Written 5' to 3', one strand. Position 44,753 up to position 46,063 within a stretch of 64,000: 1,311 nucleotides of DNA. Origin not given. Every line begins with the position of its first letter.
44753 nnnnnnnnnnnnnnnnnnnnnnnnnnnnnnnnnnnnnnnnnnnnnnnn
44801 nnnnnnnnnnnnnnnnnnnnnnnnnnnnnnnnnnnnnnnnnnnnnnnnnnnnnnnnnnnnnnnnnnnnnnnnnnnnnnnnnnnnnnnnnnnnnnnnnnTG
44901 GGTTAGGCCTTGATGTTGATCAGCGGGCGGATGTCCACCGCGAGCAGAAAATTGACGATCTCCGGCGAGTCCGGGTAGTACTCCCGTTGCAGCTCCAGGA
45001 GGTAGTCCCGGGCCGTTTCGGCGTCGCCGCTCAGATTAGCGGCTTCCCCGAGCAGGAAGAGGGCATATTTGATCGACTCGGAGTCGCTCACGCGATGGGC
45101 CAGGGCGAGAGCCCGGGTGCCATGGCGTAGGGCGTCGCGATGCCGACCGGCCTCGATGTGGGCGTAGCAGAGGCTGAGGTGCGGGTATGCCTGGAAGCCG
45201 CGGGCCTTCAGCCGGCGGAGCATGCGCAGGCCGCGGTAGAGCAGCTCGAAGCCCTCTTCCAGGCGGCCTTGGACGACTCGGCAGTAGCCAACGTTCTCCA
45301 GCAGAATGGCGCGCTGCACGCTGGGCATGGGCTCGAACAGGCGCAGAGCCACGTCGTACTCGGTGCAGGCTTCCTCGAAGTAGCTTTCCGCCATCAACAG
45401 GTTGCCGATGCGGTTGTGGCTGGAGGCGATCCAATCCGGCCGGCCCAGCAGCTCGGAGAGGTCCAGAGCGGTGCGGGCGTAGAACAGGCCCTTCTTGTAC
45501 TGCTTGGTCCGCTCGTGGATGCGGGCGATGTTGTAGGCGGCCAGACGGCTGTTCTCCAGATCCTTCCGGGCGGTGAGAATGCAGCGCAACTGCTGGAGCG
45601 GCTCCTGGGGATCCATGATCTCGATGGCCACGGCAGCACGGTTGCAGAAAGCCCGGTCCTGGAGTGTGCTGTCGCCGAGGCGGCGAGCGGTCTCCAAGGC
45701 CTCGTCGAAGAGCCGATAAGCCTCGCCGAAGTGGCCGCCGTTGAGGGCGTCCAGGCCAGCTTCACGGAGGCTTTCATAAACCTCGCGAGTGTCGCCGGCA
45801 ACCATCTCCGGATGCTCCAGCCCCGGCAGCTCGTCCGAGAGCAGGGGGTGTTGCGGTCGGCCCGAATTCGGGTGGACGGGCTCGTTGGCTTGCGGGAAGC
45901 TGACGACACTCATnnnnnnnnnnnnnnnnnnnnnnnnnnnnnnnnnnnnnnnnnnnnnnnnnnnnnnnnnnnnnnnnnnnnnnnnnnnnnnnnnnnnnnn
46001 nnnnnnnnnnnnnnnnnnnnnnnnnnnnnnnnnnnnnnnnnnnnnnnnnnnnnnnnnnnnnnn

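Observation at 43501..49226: Duplicated, inverted two-gene module (TPR-like cytoplasmic protein plus signal-peptide repeat protein) pivoting around an XRE regulator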

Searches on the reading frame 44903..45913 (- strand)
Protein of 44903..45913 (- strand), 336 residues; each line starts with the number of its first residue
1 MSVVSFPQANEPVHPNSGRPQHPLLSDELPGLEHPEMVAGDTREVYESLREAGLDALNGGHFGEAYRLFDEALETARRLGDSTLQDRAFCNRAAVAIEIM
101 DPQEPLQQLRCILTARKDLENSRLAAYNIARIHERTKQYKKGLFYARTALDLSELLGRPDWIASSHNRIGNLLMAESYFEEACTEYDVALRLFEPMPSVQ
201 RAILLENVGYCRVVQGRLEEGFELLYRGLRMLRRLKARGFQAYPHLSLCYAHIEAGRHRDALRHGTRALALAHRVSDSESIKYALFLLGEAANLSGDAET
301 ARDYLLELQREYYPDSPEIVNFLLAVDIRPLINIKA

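Call 5: search_protein_families(library=pfam, proteins=[window:44903-45913:-], max_evalue=1)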
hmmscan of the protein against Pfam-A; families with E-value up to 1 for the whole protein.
window:44903-45913:- (336 aa): 14 families
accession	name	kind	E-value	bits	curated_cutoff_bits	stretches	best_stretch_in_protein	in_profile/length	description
PF13424.12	TPR_12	-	4.6e-14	52.8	30.1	3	247-306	8-69/77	Tetratricopeptide repeat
PF07719.23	TPR_2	-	1.8e-08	34.3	27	4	125-153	3-31/34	Tetratricopeptide repeat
PF13432.12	TPR_16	-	7.8e-06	26.7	32.7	1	251-312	6-61/65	Tetratricopeptide repeat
PF13428.12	TPR_14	-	8.3e-05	23.4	23.5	1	285-323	4-41/44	Tetratricopeptide repeat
PF13181.12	TPR_8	-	0.00013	22.3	25.7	1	126-153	4-31/34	Tetratricopeptide repeat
PF09976.15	TPR_21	-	0.0004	20.6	25.5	1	74-194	64-177/193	Tetratricopeptide repeat-like domain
PF17874.7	TPR_MalT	-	0.00067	19.5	45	1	177-294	15-131/336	MalT-like TPR region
PF13174.12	TPR_6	-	0.0012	19.8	26.3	1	283-316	1-33/33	Tetratricopeptide repeat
PF00515.34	TPR_1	-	0.025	14.8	27.8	0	127-152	5-30/34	Tetratricopeptide repeat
PF12968.13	DUF3856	-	0.049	14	27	0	241-284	8-51/143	Domain of Unknown Function (DUF3856)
PF23557.1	TPR_leprecan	-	0.056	13.2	27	1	47-103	3-61/310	Leprecan family TPR-like repeat region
PF12862.13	ANAPC5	-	0.085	13.4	23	0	222-287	18-83/91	Anaphase-promoting complex subunit 5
PF13176.12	TPR_7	-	0.2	12.3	27.9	0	60-81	13-34/36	Tetratricopeptide repeat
PF01974.23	tRNA_int_endo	-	0.2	12.2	27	1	44-71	6-33/85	tRNA intron endonuclease, catalytic C-terminal domain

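Call 6: search_protein_families(library=ncbifam, proteins=[window:44903-45913:-], max_evalue=1)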
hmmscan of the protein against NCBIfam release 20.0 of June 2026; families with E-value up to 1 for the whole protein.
window:44903-45913:- (336 aa): 9 families
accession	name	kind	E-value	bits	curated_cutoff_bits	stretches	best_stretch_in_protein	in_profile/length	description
NF053720.1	NsdA_fam_reg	subfamily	7.6e-08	32.3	75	2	52-236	207-402/432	NsdA family TPR-like regulatory protein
NF053617.1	SARPRegAfsRStmc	equivalog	2.7e-07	28.9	1430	2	59-195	749-888/986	SARP-family global regulator AfsR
NF053520.1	HK_Porph_FimS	equivalog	1.5e-05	23.5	600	1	139-260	140-262/618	sensor histidine kinase FimS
NF041717.1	HaaA_phane_TPR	equivalog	4.7e-05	21.7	1125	2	177-303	606-733/882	cyclophane-containing RiPP biosynthesis TPR protein HaaT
TIGR02521.1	type_IV_pilW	equivalog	0.00029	20.4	154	1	164-312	100-233/234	type IV pilus biogenesis/stability protein PilW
NF052415.1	T3SS_chap_SctY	equivalog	0.0099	16.4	70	1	244-306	42-101/106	type III secretion apparatus assembly chaperone SctY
NF058541.1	SusR_regulator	equivalog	0.096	11.8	480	0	131-183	48-102/515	SusR family glycan utilization regulator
TIGR02795.1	tol_pal_ybgF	equivalog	0.17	12.5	90.1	0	274-318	68-111/119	tol-pal system protein YbgF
NF047371.1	FlcA_CTERM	equivalog_domain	0.21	10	300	0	112-195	336-424/646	periplasmic flagellar collar protein FlcA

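Call 7: search_protein_families(library=padloc, proteins=[window:44903-45913:-], max_evalue=1)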
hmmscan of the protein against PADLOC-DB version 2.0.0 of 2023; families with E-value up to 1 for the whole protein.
window:44903-45913:- (336 aa): 2 families
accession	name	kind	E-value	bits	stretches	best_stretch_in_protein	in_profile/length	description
PDLC01169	TPR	-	7.8e-05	20.2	1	132-224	118-210/252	TPR repeats containing protein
PDLC01078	C3a156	-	0.061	10.9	1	55-120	96-157/268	oxidoreductase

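Call 49: search_solved_structures(query=A4, max_evalue=1)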
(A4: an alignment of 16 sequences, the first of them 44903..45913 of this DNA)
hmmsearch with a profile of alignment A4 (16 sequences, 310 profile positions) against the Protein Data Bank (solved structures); distinct sequences matched with E-value up to 1: 147 (the best 60 are shown).
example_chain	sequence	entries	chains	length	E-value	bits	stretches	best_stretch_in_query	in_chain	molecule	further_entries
8bu0_A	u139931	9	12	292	4.7e-16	61.9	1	101-241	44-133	Consensus tetratricopeptide repeat protein | Crystal structure of an 8-repeat consensus TPR superhelix with Zinc. | Monomer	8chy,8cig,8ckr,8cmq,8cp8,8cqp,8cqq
9qhb_A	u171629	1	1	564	1.3e-15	60.5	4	139-281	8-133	Engineered tetratricopeptide repeat protein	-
5a7d_B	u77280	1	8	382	2.1e-13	53.2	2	154-281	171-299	PINS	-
4a1s_A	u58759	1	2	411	1.3e-12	50.6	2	154-281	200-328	PARTNER OF INSCUTEABLE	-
8k60_I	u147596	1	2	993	3.2e-09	39.5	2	131-280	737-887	Regulatory protein AfsR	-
8jke_I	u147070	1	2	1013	3.4e-09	39.4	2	131-280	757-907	Regulatory protein AfsR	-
9qhc_A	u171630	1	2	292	4.2e-09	39.1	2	99-174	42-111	Engineered tetratricopeptide repeat protein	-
6hc2_A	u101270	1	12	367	4.2e-09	39.1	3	32-119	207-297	G-protein-signaling modulator 2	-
5a6c_A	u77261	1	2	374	4.3e-09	39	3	31-119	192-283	G-PROTEIN-SIGNALING MODULATOR 2, AFADIN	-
8ch0_A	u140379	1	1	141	4.5e-09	39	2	139-175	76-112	Consensus tetratricopeptide repeat protein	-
2fo7_A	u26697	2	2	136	4.5e-09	39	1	139-174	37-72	SYNTHETIC CONSENSUS TPR PROTEIN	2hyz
3sf4_A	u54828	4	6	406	7.1e-09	38.3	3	32-120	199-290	G-protein-signaling modulator 2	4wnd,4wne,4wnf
4wng_A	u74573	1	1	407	7.6e-09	38.2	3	32-120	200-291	G-protein-signaling modulator 2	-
3ro2_A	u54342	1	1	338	7.8e-09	38.2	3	180-279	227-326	G-protein-signaling modulator 2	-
4g2v_A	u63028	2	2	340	8.1e-09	38.1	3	180-279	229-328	G-protein-signaling modulator 2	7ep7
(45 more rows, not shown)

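Call 51: find_homologous_proteins(query=A4, max_evalue=1e-10)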
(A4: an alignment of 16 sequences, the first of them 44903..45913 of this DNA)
Query A4 (16 sequences) (336 aa, profile of the alignment): 287 proteins with E <= 1e-10 among 8000 candidates; the best 120 are listed.
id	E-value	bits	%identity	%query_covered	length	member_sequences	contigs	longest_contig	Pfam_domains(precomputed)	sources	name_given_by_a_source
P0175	1.3e-137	476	73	100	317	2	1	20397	PF17874.8,PF13424.13,PF28559.1,PF13176.13,PF13432.13,PF13428.13,PF07719.24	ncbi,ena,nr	ncbi:MAG: hypothetical protein KDD11_14910 [Acidobacteria bacterium]|nr:hypothetical protein [Acidob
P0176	2.2e-137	475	74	100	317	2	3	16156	PF17874.8,PF13424.13,PF28559.1,PF13176.13,PF13432.13,PF13428.13,PF07719.24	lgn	-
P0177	1.8e-135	469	100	100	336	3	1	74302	PF13424.13,PF13432.13,PF07719.24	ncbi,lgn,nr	ncbi:MAG: hypothetical protein SX243_03635 [Acidobacteriota bacterium]|nr:hypothetical protein [Acid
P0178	5.3e-134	464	78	100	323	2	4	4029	PF13424.13,PF07719.24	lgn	-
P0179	1.1e-132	460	42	90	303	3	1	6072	PF17874.8,PF13424.13,PF07719.24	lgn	-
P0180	2.0e-132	459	58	87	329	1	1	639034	PF13424.13,PF07719.24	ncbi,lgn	ncbi:MAG: hypothetical protein AAGD01_00395 [Acidobacteriota bacterium]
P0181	4.4e-132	458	43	87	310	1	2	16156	PF17874.8,PF13424.13,PF07719.24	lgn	-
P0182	1.8e-131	456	51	90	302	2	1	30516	PF17874.8,PF00515.35,PF13424.13,PF13432.13,PF13181.13,PF07719.24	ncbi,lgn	ncbi:MAG TPA: tetratricopeptide repeat protein [Thermoanaerobaculia bacterium]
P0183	2.6e-126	439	53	87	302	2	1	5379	PF13424.13,PF07719.24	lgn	-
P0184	7.9e-126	437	51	87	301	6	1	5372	PF17874.8,PF13424.13,PF13432.13,PF13428.13,PF13181.13,PF07719.24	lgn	-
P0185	3.3e-125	435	52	87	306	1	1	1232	PF13424.13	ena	-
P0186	5.0e-125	435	49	91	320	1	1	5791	PF14559.13,PF17874.8,PF13424.13,PF07719.24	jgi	jgi:tetratricopeptide (TPR) repeat protein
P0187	7.7e-125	434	51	88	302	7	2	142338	PF17874.8,PF13424.13,PF07719.24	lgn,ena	-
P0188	1.1e-124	434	51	88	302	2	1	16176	PF17874.8,PF13424.13,PF13432.13,PF07719.24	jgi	jgi:tetratricopeptide (TPR) repeat protein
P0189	1.6e-124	433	51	87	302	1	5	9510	PF14559.13,PF13414.13,PF17874.8,PF00515.35,PF13424.13,PF13428.13,PF13181.13,PF07719.24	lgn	-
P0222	3.4e-118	412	52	87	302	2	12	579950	PF17874.8,PF13424.13,PF07719.24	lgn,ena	-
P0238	5.3e-117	408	47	89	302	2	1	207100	PF17874.8,PF13424.13,PF07719.24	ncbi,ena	-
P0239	6.2e-117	408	48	87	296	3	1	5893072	PF07721.21,PF14559.13,PF17874.8,PF00515.35,PF13424.13,PF13432.13,PF13428.13,PF13181.13,PF07719.24,PF13374.13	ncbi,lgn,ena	-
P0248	6.6e-116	405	60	88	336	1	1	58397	PF17874.8,PF00515.35,PF13424.13,PF13181.13,PF07719.24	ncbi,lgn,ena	-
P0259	3.6e-114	399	39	88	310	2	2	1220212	PF17874.8,PF00515.35,PF13424.13,PF07719.24,PF13174.13,PF13374.13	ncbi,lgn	-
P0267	4.7e-113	395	38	88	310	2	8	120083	PF17874.8,PF13424.13,PF07719.24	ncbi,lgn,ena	-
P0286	2.0e-111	390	50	86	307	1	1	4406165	PF13424.13,PF07719.24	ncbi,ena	-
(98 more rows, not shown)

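Call 55: find_related_loci(query=A5, collection=metagenome_contigs, flank=6000)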
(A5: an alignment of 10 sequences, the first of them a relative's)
Query A5 (302 aa) in metagenome_contigs; peptide patterns used: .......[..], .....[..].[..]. (x = any residue, [..] = any of these).
184 stretches matched a pattern; 86 encode a relative of the query (tblastn E <= 1e-3); the best 80 are kept; 80 distinct loci.
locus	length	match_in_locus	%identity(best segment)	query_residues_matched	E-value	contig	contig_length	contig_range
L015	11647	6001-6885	76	8-302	4e-150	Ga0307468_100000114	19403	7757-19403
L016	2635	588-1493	71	1-302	2e-144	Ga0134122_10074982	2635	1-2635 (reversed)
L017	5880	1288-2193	70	1-302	5e-136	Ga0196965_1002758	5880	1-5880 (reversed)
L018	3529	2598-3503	70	1-302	1e-138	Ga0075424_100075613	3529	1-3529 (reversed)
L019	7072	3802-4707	69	1-302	5e-133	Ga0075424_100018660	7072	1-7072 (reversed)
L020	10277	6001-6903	68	1-302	8e-133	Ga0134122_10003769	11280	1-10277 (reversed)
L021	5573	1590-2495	69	1-302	1e-133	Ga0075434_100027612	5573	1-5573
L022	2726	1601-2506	67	1-302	1e-138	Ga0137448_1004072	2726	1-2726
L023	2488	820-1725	68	1-302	1e-137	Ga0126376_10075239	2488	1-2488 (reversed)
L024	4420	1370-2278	67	1-302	2e-131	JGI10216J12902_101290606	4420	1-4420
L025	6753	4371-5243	66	12-302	9e-129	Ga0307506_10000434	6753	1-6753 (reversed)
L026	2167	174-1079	67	1-302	1e-136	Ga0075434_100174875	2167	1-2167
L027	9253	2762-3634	66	12-302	2e-128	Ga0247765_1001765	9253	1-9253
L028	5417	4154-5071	66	1-302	3e-128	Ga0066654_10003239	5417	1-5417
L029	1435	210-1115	64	1-302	6e-135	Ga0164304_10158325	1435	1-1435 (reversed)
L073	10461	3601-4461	44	12-300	1e-75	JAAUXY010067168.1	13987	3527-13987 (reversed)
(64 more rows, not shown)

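Call 67: list_cluster_members(proteins=[P0239, P0286, P0259, P0267, P0177, P0222, P0238, P0248])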
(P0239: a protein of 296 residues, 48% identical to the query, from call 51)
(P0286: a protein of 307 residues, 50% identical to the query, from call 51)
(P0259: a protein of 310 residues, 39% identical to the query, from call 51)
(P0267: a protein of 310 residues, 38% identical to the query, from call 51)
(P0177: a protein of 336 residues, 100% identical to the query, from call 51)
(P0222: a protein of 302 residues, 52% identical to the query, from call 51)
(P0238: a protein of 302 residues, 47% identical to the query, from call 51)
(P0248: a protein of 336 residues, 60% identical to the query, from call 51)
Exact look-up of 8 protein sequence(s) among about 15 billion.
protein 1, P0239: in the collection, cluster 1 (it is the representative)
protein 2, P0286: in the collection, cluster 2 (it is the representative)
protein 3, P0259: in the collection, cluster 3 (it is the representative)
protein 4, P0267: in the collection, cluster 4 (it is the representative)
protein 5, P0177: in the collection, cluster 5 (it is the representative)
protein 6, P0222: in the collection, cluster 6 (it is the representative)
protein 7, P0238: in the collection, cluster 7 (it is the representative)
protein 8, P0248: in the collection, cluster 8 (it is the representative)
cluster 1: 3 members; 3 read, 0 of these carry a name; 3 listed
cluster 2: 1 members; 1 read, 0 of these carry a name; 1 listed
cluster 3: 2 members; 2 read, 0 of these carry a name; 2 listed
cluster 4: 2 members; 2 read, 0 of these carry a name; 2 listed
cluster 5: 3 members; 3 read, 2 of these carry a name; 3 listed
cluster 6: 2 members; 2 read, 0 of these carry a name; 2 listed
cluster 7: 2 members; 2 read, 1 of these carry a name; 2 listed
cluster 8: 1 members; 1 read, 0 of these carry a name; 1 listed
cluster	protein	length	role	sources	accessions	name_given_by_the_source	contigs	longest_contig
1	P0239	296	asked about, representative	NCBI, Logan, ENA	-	-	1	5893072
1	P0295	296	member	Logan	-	-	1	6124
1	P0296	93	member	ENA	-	-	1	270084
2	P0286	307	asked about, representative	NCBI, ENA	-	-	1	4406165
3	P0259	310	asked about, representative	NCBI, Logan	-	-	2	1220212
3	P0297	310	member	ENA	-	-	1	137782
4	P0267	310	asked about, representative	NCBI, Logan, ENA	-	-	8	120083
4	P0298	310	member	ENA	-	-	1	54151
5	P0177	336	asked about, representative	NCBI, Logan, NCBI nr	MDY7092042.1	MAG: hypothetical protein SX243_03635 [Acidobacteriota bacterium] | hypothetical protein [Acidobacteriota bacterium]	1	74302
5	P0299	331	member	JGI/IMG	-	tetratricopeptide (TPR) repeat protein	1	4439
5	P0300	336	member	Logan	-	-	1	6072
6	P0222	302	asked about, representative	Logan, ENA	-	-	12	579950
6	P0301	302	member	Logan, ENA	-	-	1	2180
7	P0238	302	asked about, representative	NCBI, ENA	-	-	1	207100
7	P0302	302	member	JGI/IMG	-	tetratricopeptide (TPR) repeat protein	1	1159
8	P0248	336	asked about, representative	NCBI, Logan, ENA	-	-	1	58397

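Call 75: predict_structure(alignment_id=A6)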
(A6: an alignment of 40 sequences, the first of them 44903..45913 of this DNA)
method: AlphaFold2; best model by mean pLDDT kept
length: 336 residues; sequences in the alignment: 40
mean_pLDDT: 89.6   pTM: 0.84
mean pLDDT of the five models: 89.6, 89.5, 89.2, 89.1, 88.9
residues with pLDDT >= 90: 275; 70-90: 21; 50-70: 3; < 50: 37
segments of 3 or more residues with pLDDT < 50: 1-37
pLDDT, mean of each block of 10 residues (from residue 1): 31 40 44 49 94 89 95 97 98 95 96 98 99 96 98 97 97 97 98 91 97 98 98 92 97 98 98 93 98 98 98 97 94 91
secondary structure, 60 per line:
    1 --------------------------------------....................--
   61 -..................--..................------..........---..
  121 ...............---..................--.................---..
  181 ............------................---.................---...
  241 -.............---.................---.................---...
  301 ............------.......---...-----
elements in order: H39-58 H62-79 H82-99 H106-115 H119-135 H139-156 H159-175 H179-192 H199-214 H218-234 H242-254 H258-274 H278-294 H298-312 H319-325

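Call 95: search_protein_families(library=pfam, proteins=[L073:765-2144:+, L073:2154-3395:+, L073:6133-6684:+, L073:6685-8094:+, L073:8137-9072:+], max_evalue=0.00001)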
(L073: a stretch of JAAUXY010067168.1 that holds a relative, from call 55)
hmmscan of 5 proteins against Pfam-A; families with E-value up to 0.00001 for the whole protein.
L073:765-2144:+ (459 aa): 3 families
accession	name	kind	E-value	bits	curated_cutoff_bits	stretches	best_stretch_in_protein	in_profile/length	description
PF00534.26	Glycos_transf_1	-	1e-26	93.9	26.4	1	267-424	9-166/172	Glycosyl transferases group 1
PF13692.12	Glyco_trans_1_4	-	7.1e-24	85.1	27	1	275-416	3-142/142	Glycosyl transferases group 1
PF20706.3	GT4-conflict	-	1.6e-11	44.3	26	1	246-383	171-312/385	Family 4 Glycosyltransferase in conflict systems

L073:2154-3395:+ (413 aa): 0 families

L073:6133-6684:+ (183 aa): 1 family
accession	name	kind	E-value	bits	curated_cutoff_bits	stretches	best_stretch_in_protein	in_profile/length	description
PF02620.22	YceD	-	1.1e-25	90.4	33.2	1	59-180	3-119/119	Large ribosomal RNA subunit accumulation protein YceD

L073:6685-8094:+ (469 aa): 1 family
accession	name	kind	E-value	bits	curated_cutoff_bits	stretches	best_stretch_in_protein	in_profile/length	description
PF02504.20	FA_synthesis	-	3.9e-104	348.7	29.1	1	133-446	1-321/324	Fatty acid synthesis protein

L073:8137-9072:+ (311 aa): 1 family
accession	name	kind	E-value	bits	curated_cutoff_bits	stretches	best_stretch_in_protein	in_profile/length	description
PF00698.26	Acyl_transf_1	-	3e-34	119.4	32.7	1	7-284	3-274/319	Acyl transferase domain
